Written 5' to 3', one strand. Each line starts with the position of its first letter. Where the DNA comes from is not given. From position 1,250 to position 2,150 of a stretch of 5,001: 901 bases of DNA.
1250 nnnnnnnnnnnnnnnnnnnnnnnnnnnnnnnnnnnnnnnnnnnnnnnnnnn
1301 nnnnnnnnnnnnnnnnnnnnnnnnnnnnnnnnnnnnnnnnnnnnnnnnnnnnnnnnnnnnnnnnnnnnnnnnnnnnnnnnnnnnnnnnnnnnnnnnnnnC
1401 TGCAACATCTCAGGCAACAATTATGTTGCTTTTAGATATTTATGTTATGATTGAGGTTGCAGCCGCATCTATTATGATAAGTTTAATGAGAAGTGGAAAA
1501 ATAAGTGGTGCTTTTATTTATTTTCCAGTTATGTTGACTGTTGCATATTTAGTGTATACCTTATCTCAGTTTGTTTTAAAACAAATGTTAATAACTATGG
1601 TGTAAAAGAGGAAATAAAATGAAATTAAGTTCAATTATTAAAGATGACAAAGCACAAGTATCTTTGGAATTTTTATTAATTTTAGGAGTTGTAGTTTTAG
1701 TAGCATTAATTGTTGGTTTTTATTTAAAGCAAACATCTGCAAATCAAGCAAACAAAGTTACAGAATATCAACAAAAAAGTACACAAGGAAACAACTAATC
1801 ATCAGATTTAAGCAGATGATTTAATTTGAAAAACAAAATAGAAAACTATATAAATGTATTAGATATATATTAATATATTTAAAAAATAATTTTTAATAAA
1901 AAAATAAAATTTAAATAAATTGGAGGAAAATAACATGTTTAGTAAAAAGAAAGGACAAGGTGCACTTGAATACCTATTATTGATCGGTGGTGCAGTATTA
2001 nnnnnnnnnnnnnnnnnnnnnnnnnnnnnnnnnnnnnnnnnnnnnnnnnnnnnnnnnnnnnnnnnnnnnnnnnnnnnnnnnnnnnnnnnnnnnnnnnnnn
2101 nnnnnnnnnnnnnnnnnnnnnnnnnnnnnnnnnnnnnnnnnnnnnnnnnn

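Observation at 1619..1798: Unannotated 59-aa headless mini-pilin (copy 1), Flp-like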

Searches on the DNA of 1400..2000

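Call 61: search_rna_families(source=window, start=1400, end=2000, threshold=evalue, max_evalue=1)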
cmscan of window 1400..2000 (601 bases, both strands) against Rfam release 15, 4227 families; matches with E-value up to 1: 0.
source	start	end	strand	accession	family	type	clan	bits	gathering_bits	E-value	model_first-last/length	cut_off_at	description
